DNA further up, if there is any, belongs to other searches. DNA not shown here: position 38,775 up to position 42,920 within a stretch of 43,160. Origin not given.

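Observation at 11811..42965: Two tandem islands at tRNA-Val marked by three copies of the tRNA 3' half, with no integrase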

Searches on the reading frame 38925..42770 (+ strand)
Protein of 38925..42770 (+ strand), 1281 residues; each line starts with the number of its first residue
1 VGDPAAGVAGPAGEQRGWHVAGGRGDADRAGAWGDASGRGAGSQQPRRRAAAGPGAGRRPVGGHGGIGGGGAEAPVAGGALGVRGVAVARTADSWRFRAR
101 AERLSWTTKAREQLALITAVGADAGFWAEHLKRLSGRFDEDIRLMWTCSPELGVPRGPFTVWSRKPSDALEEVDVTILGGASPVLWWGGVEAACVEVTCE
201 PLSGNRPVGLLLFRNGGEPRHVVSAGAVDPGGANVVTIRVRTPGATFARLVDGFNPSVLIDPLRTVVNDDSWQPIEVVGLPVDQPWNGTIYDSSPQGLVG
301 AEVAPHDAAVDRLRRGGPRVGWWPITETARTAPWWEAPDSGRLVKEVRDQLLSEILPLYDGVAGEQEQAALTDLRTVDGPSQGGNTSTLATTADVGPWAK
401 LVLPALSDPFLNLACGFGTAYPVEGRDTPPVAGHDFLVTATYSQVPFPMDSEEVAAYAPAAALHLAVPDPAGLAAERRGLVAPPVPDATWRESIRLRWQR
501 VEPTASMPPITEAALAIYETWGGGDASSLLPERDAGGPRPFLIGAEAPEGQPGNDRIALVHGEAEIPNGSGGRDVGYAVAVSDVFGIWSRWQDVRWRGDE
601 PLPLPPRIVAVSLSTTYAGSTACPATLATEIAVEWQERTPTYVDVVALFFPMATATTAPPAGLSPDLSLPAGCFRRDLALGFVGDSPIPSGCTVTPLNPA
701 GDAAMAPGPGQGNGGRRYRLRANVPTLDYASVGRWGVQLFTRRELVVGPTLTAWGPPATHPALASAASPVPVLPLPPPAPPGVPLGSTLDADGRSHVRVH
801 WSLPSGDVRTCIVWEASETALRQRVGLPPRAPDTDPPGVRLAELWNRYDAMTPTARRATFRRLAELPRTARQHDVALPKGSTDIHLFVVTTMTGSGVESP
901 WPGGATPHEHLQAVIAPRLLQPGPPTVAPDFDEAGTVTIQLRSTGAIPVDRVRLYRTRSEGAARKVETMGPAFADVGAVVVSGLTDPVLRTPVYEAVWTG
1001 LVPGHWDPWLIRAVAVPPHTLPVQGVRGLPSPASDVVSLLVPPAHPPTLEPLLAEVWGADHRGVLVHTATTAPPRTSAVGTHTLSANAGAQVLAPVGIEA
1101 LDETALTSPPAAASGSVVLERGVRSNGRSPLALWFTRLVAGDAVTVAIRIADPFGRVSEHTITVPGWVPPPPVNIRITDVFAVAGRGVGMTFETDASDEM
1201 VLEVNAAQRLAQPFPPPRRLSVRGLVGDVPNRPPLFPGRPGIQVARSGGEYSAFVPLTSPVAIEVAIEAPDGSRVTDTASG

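Call 11: search_protein_families(library=pfam, proteins=[window:38925-42770:+], max_evalue=0.01)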
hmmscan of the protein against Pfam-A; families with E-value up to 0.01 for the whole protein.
window:38925-42770:+ (1281 aa): 0 families

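Call 12: find_encoding_contigs(protein=window:38925-42770:+, flank=10000, max_places=6)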
Protein window:38925-42770:+ (1281 aa): no gene with exactly this product is on record in the collection.

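Call 36: search_protein_families(library=ncbifam, proteins=[window:39186-42770:+], max_evalue=0.001)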
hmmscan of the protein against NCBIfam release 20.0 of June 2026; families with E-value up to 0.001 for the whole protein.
window:39186-42770:+ (1194 aa): 0 families

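Call 37: search_protein_families(library=padloc, proteins=[window:39186-42770:+], max_evalue=0.01)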
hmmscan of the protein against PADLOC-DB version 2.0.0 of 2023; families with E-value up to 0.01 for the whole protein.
window:39186-42770:+ (1194 aa): 0 families

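Call 54: find_encoding_contigs(protein=window:39186-42770:+, flank=10000, max_places=8)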
Protein window:39186-42770:+ (1194 aa): no gene with exactly this product is on record in the collection.

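Call 73: search_solved_structures(query=window:39186-42770:+, max_evalue=0.01)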
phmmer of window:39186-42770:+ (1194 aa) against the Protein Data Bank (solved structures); distinct sequences matched with E-value up to 0.01: 0.
